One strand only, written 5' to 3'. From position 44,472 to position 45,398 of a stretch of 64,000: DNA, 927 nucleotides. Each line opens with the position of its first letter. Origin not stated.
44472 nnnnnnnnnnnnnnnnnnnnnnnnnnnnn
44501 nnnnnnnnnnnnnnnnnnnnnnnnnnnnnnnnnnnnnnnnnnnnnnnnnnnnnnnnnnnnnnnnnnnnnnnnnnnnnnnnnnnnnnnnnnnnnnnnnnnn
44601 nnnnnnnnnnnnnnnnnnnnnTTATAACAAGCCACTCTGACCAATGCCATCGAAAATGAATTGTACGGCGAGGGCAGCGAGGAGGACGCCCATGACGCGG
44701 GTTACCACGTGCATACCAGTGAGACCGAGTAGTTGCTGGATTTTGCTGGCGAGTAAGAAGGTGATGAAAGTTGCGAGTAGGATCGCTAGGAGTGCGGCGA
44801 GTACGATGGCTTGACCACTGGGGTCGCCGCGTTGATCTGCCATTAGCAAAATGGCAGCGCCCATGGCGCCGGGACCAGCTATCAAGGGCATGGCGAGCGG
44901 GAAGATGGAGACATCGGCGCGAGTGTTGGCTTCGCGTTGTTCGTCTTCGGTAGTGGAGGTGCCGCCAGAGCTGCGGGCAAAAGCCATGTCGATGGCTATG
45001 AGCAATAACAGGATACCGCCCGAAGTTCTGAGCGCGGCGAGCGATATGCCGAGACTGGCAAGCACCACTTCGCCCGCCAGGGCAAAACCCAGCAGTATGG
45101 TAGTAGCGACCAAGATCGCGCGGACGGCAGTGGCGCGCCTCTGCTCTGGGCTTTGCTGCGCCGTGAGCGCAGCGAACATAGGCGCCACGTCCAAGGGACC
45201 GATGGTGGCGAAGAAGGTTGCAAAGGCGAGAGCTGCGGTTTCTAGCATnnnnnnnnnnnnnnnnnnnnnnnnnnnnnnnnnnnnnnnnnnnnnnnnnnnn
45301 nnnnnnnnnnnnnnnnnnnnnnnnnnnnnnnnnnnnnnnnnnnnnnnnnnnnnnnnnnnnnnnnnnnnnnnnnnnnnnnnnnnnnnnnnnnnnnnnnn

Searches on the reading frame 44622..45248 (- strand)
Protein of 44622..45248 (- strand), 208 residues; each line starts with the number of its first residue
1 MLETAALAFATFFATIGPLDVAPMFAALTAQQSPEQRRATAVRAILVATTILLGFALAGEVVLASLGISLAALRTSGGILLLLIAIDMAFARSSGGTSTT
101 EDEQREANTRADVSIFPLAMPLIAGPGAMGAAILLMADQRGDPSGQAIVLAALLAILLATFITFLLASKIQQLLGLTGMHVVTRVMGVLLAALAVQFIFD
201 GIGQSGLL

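Call 10: search_protein_families(library=pfam, proteins=[window:44622-45248:-], max_evalue=0.01)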
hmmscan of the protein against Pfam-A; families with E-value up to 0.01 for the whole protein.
window:44622-45248:- (208 aa): 1 family
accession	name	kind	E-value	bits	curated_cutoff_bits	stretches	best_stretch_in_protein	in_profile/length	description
PF01914.23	MarC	-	1.5e-51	175.2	23.9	1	6-203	5-200/203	MarC family integral membrane protein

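Call 12: find_encoding_contigs(protein=window:44622-45248:-, flank=10000, max_places=10)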
Protein window:44622-45248:- (208 aa): no gene with exactly this product is on record in the collection.

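Call 14: find_homologous_proteins(query=window:44622-45248:-, max_evalue=1e-20)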
Query window:44622-45248:- (208 aa): 4722 proteins with E <= 1e-20 among 8000 candidates; the best 120 are listed.
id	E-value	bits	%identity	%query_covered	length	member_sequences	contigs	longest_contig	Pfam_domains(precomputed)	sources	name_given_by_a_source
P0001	4.9e-112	390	98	100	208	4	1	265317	PF01914.24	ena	-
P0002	7.4e-111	386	98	100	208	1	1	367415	PF01914.24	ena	-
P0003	8.8e-110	382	94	100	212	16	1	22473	PF01914.24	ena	-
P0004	1.2e-106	372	93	100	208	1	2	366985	PF01914.24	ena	-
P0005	3.7e-106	371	92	100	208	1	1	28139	PF01914.24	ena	-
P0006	6.0e-105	367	91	100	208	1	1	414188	PF01914.24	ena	-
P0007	3.0e-101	355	90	100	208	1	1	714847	PF01914.24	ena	-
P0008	2.4e-99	348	88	100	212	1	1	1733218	PF01914.24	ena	-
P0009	3.1e-99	348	88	100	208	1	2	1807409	PF01914.24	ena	-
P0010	4.6e-99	347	88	100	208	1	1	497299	PF01914.24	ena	-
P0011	4.8e-99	347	88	100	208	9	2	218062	PF01914.24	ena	-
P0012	5.7e-99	347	88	100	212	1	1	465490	PF01914.24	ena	-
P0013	9.5e-99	346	88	100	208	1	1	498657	PF01914.24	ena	-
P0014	1.3e-98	346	87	100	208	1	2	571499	PF01914.24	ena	-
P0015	2.0e-98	345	87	100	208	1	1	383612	PF01914.24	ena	-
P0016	1.6e-96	339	97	89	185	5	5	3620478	PF01914.24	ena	-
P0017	3.0e-85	302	75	100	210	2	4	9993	PF01914.24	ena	-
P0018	5.6e-85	302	74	100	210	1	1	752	PF01914.24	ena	-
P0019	5.6e-85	302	75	100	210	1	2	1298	PF01914.24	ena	-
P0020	8.3e-85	301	75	100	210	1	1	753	PF01914.24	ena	-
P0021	9.1e-85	301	74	100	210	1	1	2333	PF01914.24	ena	-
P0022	1.1e-84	301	75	100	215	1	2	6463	PF01914.24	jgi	-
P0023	1.1e-84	301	75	100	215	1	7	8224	PF01914.24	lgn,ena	-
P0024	1.3e-84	300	74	100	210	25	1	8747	PF01914.24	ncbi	-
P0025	2.0e-84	300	74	100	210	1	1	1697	PF01914.24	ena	-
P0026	2.2e-84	300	74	100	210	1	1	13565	PF01914.24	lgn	-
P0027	2.4e-84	299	74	100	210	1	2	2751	PF01914.24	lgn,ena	-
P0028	2.6e-84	299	75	100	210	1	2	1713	PF01914.24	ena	-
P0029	3.4e-84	299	75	100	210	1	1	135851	PF01914.24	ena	-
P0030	3.6e-84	299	74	100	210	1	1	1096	PF01914.24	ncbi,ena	-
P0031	4.3e-84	299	75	100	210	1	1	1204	PF01914.24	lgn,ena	-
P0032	4.3e-84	299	73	100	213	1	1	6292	PF01914.24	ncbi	ncbi:MAG: MarC family protein [Gammaproteobacteria bacterium]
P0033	4.7e-84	299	74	100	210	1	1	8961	PF01914.24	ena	-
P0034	5.0e-84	298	74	100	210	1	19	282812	PF01914.24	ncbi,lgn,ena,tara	tara:strand:+ start:105243 stop:105875 length:633 start_codon:yes stop_codon:yes gene_type:complete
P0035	5.0e-84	298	74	100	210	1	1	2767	PF01914.24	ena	-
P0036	5.3e-84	298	74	100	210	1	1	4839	PF01914.24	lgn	-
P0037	5.5e-84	298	73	100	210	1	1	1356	PF01914.24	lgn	-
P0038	5.6e-84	298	73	100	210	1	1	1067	PF01914.24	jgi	-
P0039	6.5e-84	298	74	100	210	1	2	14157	PF01914.24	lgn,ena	-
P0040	6.5e-84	298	74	100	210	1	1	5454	PF01914.24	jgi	jgi:multiple antibiotic resistance protein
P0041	7.1e-84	298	73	100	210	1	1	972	PF01914.24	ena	-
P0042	8.5e-84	298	75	100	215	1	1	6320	PF01914.24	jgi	-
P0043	8.8e-84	298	74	100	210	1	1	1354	PF01914.24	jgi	jgi:multiple antibiotic resistance protein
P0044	9.5e-84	298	74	100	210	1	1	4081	PF01914.24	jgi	jgi:multiple antibiotic resistance protein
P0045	1.0e-83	297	75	100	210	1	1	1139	PF01914.24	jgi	jgi:multiple antibiotic resistance protein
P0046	1.0e-83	297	75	100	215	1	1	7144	PF01914.24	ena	-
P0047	1.1e-83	297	73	100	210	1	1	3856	PF01914.24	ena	-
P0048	1.6e-83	297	72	100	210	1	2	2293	PF01914.24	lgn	-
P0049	1.7e-83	297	73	100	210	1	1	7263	PF01914.24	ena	-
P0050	1.8e-83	297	73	100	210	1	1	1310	PF01914.24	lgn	-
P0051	1.8e-83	297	73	100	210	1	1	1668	PF01914.24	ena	-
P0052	2.0e-83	296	73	100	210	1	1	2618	PF01914.24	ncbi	-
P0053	2.2e-83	296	74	100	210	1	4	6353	PF01914.24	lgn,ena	-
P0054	2.2e-83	296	73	100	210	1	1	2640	PF01914.24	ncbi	-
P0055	2.6e-83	296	74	100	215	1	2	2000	PF01914.24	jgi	jgi:multiple antibiotic resistance protein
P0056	2.6e-83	296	73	100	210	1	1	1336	PF01914.24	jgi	-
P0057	2.8e-83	296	74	100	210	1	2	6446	PF01914.24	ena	-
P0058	2.9e-83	296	74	100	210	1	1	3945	PF01914.24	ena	-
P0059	3.6e-83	296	73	100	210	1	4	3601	PF01914.24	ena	-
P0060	3.9e-83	296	73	100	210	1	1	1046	PF01914.24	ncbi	-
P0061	4.2e-83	295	74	100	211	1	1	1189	PF01914.24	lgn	-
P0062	4.3e-83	295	73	100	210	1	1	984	PF01914.24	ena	-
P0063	4.3e-83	295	74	100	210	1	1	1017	PF01914.24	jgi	jgi:multiple antibiotic resistance protein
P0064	4.5e-83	295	73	100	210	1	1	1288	PF01914.24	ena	-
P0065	4.9e-83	295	72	100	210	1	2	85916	PF01914.24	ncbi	ncbi:MAG: MarC family protein [Arenicellales bacterium]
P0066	5.2e-83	295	73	100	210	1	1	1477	PF01914.24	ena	-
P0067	5.6e-83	295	73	100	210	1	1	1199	PF01914.24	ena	-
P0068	5.7e-83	295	73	100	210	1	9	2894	PF01914.24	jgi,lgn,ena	-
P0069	6.2e-83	295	74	100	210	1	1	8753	PF01914.24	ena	-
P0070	7.0e-83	295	73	100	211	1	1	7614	PF01914.24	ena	-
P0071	7.2e-83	295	73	100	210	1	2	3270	PF01914.24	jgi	jgi:multiple antibiotic resistance protein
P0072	7.9e-83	295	73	100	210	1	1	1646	PF01914.24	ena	-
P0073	8.7e-83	294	74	100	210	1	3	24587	PF01914.24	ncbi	ncbi:MAG: MarC family protein [Gammaproteobacteria bacterium]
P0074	1.1e-82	294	74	100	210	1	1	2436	PF01914.24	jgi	jgi:multiple antibiotic resistance protein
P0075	1.1e-82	294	73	100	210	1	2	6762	PF01914.24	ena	-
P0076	1.2e-82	294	74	100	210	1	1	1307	PF01914.24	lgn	-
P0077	1.5e-82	294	73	100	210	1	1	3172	PF01914.24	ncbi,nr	ncbi:MAG: MarC family protein [Pirellulales bacterium]|nr:MarC family protein [Pirellulales bacteriu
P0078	1.5e-82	294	74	100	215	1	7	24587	PF01914.24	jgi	jgi:multiple antibiotic resistance protein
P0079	1.5e-82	294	74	100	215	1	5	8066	PF01914.24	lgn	-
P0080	1.7e-82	293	73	100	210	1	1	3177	PF01914.24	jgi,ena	jgi:multiple antibiotic resistance protein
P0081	1.9e-82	293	73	100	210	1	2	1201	PF01914.24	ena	-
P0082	2.0e-82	293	74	100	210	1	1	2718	PF01914.24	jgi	jgi:multiple antibiotic resistance protein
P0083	2.1e-82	293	73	100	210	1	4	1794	PF01810.25,PF01914.24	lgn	-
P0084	2.2e-82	293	74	100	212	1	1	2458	PF01914.24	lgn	-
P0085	2.2e-82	293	72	100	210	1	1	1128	PF01914.24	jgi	-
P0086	2.3e-82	293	72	100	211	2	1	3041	PF01914.24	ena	-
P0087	2.4e-82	293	73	100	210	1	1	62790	PF01914.24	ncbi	-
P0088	2.4e-82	293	72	100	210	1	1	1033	PF01914.24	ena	-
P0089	2.6e-82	293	73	100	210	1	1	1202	PF01914.24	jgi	jgi:multiple antibiotic resistance protein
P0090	3.2e-82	293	73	100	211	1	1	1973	PF01914.24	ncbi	-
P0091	3.3e-82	293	72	100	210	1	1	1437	PF01914.24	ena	-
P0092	3.4e-82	292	73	100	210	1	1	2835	PF01914.24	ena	-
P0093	3.4e-82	292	73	100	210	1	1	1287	PF01914.24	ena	-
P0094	3.7e-82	292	72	100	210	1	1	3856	PF01914.24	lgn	-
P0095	3.9e-82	292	72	100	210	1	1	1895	PF01914.24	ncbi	-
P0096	4.7e-82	292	73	100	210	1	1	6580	PF01914.24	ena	-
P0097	5.7e-82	292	73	100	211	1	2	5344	PF01914.24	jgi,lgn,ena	-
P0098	6.0e-82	292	71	100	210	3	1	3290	PF01914.24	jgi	jgi:multiple antibiotic resistance protein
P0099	6.5e-82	292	73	100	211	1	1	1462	PF01914.24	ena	-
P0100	6.6e-82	292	73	100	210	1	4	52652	PF03741.23,PF01914.24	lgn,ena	-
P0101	7.0e-82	291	72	100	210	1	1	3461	PF01914.24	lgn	-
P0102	7.3e-82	291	74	100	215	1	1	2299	PF01914.24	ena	-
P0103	8.3e-82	291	73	99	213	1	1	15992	PF01914.24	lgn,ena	-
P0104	8.4e-82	291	73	100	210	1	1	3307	PF01914.24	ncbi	-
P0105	8.6e-82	291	72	100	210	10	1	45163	PF01914.24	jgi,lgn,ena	-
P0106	8.7e-82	291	73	100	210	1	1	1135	PF01914.24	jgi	jgi:multiple antibiotic resistance protein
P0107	9.9e-82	291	73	100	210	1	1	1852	PF01914.24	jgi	-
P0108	1.0e-81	291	71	100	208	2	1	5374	PF01914.24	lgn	-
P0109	1.2e-81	291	72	100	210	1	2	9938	PF01914.24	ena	-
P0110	1.3e-81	291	72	100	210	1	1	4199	PF01914.24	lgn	-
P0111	1.4e-81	290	73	100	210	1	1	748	PF01914.24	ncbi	-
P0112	1.5e-81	290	71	100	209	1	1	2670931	PF03741.23,PF01914.24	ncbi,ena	-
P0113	1.7e-81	290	73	100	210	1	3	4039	PF01914.24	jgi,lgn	jgi:multiple antibiotic resistance protein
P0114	1.7e-81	290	74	100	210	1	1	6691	PF01914.24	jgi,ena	-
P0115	1.9e-81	290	72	100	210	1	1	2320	PF01914.24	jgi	jgi:multiple antibiotic resistance protein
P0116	2.0e-81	290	71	100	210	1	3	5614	PF01914.24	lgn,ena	-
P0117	2.2e-81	290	73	100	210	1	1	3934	PF01914.24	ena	-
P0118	2.4e-81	290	71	100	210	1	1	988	PF01914.24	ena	-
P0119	2.5e-81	290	72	100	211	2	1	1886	PF01914.24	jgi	jgi:multiple antibiotic resistance protein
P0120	2.5e-81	290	71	100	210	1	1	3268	PF01810.25,PF01914.24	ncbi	ncbi:MAG: MarC family protein [bacterium]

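Call 16: find_encoding_contigs(protein=P0001, flank=10000, max_places=3)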
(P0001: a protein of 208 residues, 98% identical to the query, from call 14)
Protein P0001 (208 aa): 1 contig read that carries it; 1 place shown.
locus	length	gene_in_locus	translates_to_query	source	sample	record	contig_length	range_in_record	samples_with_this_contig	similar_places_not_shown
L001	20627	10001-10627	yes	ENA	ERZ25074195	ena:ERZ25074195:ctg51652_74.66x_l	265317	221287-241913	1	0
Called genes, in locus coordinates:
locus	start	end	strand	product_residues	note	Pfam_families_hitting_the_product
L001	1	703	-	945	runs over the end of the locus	PF16078:2-oxogl_dehyd_N, PF00676:E1_dh, PF02779:Transket_pyr, PF16870:OxoGdeHyase_C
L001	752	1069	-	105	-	-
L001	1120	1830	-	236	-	PF13085:Fer2_3, PF13237:Fer4_10, PF13183:Fer4_8, PF13534:Fer4_17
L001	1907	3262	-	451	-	PF00350:Dynamin_N (faint), PF01926:MMR_HSR1, PF02421:FeoB_N, PF00009:GTP_EFTU, PF01926:MMR_HSR1, PF02421:FeoB_N, PF04548:AIG1 (weak), PF14714:KH_dom-like, +4 more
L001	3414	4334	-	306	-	PF02653:BPD_transp_2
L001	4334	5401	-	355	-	PF02653:BPD_transp_2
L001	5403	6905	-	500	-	PF00005:ABC_tran, PF13304:AAA_21 (faint), PF00005:ABC_tran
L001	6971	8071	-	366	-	PF02608:Bmp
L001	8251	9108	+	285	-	PF19112:VanA_C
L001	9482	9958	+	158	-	PF00355:Rieske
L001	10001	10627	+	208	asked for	PF01914:MarC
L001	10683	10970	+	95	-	-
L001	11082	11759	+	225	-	PF02463:SMC_N (faint), PF00005:ABC_tran, PF13304:AAA_21 (weak)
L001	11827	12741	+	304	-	PF00892:EamA, PF03151:TPT (weak), PF00892:EamA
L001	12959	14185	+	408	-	PF07690:MFS_1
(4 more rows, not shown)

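Call 17: find_encoding_contigs(protein=P0002, flank=10000, max_places=3)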
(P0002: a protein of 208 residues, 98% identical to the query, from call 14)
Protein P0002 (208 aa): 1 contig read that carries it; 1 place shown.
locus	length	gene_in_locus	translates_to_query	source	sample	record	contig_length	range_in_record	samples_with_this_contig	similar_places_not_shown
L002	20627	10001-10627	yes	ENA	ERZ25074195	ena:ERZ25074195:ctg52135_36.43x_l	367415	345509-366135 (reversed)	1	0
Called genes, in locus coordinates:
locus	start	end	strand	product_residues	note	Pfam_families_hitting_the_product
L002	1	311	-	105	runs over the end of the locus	-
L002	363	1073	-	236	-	PF13085:Fer2_3, PF13237:Fer4_10, PF13183:Fer4_8, PF13534:Fer4_17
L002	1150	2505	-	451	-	PF00350:Dynamin_N (faint), PF01926:MMR_HSR1, PF02421:FeoB_N, PF00009:GTP_EFTU, PF01926:MMR_HSR1, PF02421:FeoB_N, PF04548:AIG1 (weak), PF14714:KH_dom-like, +4 more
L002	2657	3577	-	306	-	PF02653:BPD_transp_2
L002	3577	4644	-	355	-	PF02653:BPD_transp_2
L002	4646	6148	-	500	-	PF00005:ABC_tran, PF13304:AAA_21 (faint), PF00005:ABC_tran (weak)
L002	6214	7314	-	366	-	PF02608:Bmp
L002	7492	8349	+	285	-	PF19112:VanA_C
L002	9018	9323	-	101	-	-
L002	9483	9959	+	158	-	PF00355:Rieske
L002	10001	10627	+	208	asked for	PF01914:MarC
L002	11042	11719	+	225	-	PF02463:SMC_N (faint), PF00005:ABC_tran, PF13304:AAA_21 (weak)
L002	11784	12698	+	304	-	PF00892:EamA, PF03151:TPT (weak), PF00892:EamA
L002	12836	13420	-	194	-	-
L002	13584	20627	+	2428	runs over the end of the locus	PF18911:PKD_4, PF21027:Sde0182_C (faint), PF22352:K319L-like_PKD, PF22352:K319L-like_PKD, PF22352:K319L-like_PKD, PF22352:K319L-like_PKD, PF19077:Big_13 (weak), PF07603:Lcl_C, +7 more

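Call 18: find_encoding_contigs(protein=P0016, flank=10000, max_places=5)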
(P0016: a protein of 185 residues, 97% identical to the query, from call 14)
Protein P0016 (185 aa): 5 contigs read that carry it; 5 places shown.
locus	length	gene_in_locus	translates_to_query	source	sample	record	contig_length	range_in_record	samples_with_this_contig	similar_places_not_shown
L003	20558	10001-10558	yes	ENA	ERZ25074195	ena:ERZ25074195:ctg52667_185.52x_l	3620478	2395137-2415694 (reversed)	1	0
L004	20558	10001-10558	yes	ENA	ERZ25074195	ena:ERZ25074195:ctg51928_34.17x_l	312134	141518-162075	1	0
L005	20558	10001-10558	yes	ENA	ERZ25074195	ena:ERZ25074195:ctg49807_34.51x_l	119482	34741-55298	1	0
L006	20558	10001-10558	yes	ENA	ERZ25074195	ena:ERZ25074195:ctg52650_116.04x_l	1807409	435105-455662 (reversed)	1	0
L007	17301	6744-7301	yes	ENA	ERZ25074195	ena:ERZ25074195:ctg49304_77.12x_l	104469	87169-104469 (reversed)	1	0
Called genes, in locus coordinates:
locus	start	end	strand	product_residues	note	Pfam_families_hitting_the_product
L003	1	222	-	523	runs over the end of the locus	PF09820:AAA-ATPase_like, PF13401:AAA_22 (weak), PF08011:PDDEXK_9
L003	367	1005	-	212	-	PF03734:YkuD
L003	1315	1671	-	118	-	PF14535:AMP-binding_C_2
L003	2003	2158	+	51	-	-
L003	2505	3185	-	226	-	PF00005:ABC_tran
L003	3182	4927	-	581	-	PF02653:BPD_transp_2, PF13476:AAA_23 (weak), PF00005:ABC_tran, PF13304:AAA_21 (faint)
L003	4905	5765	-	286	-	PF02653:BPD_transp_2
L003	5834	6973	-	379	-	PF13433:Peripla_BP_5, PF13458:Peripla_BP_6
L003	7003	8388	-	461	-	PF01425:Amidase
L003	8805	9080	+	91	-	-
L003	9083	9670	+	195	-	-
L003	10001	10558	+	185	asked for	PF01914:MarC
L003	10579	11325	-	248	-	PF00196:GerE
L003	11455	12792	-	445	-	PF00501:AMP-binding, PF14535:AMP-binding_C_2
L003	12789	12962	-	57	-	-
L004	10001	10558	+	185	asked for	PF01914:MarC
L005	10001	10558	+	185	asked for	PF01914:MarC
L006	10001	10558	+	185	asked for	PF01914:MarC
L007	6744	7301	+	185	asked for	PF01914:MarC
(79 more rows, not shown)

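Call 30: find_encoding_contigs(protein=P0009, flank=10000, max_places=3)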
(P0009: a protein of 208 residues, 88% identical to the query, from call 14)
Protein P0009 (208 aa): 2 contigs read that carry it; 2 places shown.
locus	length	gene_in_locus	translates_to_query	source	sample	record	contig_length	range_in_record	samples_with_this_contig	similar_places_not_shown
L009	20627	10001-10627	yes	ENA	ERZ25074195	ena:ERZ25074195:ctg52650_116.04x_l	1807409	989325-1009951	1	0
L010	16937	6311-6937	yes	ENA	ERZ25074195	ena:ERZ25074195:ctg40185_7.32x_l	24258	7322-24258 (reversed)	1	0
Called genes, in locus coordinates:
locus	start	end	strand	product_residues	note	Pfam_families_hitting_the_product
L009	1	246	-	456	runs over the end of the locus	-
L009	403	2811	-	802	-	PF01266:DAO, PF16350:FAO_M, PF01571:GCV_T, PF08669:GCV_T_C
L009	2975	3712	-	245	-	PF02463:SMC_N (weak), PF00005:ABC_tran, PF13304:AAA_21 (weak)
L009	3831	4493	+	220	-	-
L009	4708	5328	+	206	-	-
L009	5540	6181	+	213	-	-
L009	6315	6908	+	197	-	PF00383:dCMP_cyt_deam_1, PF14437:MafB19-deam (weak)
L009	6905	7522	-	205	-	PF00677:Lum_binding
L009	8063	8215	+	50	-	-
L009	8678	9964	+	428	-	PF02403:Seryl_tRNA_N, PF00587:tRNA-synt_2b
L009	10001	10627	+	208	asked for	PF01914:MarC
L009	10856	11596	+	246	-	PF00005:ABC_tran, PF02463:SMC_N (faint), PF13304:AAA_21 (faint)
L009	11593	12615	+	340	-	PF02653:BPD_transp_2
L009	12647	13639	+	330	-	PF13407:Peripla_BP_4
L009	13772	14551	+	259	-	PF04909:Amidohydro_2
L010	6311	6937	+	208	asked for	PF01914:MarC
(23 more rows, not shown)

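Call 31: find_encoding_contigs(protein=P0004, flank=10000, max_places=3)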
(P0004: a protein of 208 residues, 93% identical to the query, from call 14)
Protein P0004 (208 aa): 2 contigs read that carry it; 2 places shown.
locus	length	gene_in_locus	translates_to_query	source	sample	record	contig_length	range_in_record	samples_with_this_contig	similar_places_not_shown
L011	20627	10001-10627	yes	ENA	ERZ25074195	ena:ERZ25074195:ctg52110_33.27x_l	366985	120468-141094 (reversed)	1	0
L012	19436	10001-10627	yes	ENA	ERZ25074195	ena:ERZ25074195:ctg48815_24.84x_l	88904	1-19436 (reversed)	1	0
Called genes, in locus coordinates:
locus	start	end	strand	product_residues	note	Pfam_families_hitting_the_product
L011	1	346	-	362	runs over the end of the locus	PF01743:PolyA_pol, PF12627:PolyA_pol_RNAbd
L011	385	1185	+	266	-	-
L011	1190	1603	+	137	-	PF00581:Rhodanese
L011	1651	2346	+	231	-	PF00515:TPR_1 (weak), PF07719:TPR_2 (faint)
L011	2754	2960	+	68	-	PF15919:HicB_lk_antitox (weak), PF21748:UPF0150 (weak)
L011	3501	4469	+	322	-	PF12762:DDE_Tnp_IS1595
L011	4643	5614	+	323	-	PF00892:EamA, PF16913:PUNUT (weak), PF03151:TPT (weak), PF00892:EamA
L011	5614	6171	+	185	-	PF01810:LysE (weak)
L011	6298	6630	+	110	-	PF13466:STAS_2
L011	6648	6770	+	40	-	-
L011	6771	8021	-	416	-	PF07690:MFS_1, PF13347:MFS_2, PF07690:MFS_1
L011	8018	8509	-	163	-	PF16036:Chalcone_3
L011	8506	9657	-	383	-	PF02353:CMAS, PF13489:Methyltransf_23, PF08241:Methyltransf_11 (weak), PF08242:Methyltransf_12 (weak), PF13649:Methyltransf_25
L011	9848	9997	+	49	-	-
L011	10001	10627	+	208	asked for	PF01914:MarC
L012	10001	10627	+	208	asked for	PF01914:MarC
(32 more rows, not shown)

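Call 32: find_encoding_contigs(protein=P0003, flank=10000, max_places=3)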
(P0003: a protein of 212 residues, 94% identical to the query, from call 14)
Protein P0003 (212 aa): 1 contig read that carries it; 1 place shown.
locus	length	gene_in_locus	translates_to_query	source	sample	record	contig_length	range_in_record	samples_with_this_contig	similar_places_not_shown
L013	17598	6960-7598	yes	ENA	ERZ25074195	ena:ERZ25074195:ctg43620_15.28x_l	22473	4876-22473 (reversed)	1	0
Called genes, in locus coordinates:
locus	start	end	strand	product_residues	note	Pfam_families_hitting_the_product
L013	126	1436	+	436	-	PF02653:BPD_transp_2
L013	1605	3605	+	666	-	PF19310:TOP_N, PF01432:Peptidase_M3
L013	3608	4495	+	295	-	PF00763:THF_DHG_CYH, PF02882:THF_DHG_CYH_C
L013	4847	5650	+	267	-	-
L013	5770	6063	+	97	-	PF10387:DUF2442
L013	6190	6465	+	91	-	PF04221:RelB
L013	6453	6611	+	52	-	PF15738:YafQ_toxin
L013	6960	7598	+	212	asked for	PF01914:MarC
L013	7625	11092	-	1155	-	PF14850:Pro_dh-DNA_bdg, PF01619:Pro_dh, PF00171:Aldedh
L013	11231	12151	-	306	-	PF00892:EamA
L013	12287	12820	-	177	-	PF07603:Lcl_C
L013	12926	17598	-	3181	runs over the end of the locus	?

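Call 41: find_related_loci(query=A2, collection=genome_contigs, flank=6000)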
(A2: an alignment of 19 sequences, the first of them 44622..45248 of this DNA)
Query A2 (208 aa) in genome_contigs; peptide patterns used: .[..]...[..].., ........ (x = any residue, [..] = any of these).
599 stretches matched a pattern (row limit reached: there are more); 435 encode a relative of the query (tblastn E <= 1e-3); the best 80 are kept; 80 distinct loci.
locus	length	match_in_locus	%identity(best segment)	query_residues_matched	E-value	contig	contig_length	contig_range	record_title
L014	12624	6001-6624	71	1-208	1e-88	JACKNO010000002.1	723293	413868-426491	MAG: Pseudomonadales bacterium isolate HK-STAS-PROT-146 HK-STAS-PROT-146_2, whole genome shotgun sequence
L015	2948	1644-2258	71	1-205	5e-90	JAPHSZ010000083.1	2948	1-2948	MAG: Gammaproteobacteria bacterium isolate N3S-Bin_7 c_000001012147, whole genome shotgun sequence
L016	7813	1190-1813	70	1-208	2e-88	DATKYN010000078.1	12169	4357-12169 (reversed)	MAG TPA_asm: Burkholderiales bacterium isolate SMAG_U14220 k141_4375471, whole genome shotgun sequence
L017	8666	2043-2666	72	1-208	3e-87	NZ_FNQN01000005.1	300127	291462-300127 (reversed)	Desulfuromusa kysingii strain DSM 7343, whole genome shotgun sequence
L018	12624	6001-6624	69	1-208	7e-87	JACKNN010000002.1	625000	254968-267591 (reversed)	MAG: Pseudomonadales bacterium isolate HK-STAS-PROT-145 HK-STAS-PROT-145_2, whole genome shotgun sequence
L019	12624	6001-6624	67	1-208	2e-86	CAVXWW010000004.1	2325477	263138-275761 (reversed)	MAG: uncultured Gammaproteobacteria bacterium isolate MFD03804.bin.1.251 genome assembly, contig: contig_4136, whole gen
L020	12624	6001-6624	69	1-208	4e-86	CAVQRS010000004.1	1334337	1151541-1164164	MAG: uncultured Gammaproteobacteria bacterium isolate MFD09779.bin.2.259 genome assembly, contig: contig_24649, whole ge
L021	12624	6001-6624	69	1-208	6e-86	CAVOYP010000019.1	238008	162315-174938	MAG: uncultured Gammaproteobacteria bacterium isolate MFD09779.bin.2.128 genome assembly, contig: contig_71591, whole ge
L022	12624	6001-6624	71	1-208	1e-85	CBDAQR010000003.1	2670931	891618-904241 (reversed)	MAG: Halieaceae bacterium isolate 85da4996-85f9-4319-98c4-44bae27e31de genome assembly, contig: contig_2, whole genome s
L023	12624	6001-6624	68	1-208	2e-85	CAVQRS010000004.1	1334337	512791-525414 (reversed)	MAG: uncultured Gammaproteobacteria bacterium isolate MFD09779.bin.2.259 genome assembly, contig: contig_24649, whole ge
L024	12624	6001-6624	71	1-208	6e-85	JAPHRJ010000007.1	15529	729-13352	MAG: Gammaproteobacteria bacterium isolate N2D-Bin_13 c_000001070699, whole genome shotgun sequence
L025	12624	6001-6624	70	1-208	2e-84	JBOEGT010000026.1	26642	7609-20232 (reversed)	MAG: Arenicella sp. isolate PBSAgam3 PBSA13_contig_381, whole genome shotgun sequence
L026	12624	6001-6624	72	1-208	4e-84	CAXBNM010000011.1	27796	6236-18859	MAG TPA_asm: uncultured Burkholderiaceae bacterium isolate ERR2762111_binner12_Refined_49 genome assembly, contig: ERZ34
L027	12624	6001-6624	74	1-208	9e-84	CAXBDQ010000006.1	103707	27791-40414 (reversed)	MAG TPA_asm: uncultured Porticoccus sp. isolate ERR2762127_binner13_Refined_46 genome assembly, contig: ERZ3421847.112,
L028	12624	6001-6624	68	1-208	3e-83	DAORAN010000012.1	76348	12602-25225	MAG TPA_asm: Woeseiaceae bacterium isolate AMR_MDS_0957 NODE_91_length_76348_cov_11.152465, whole genome shotgun sequenc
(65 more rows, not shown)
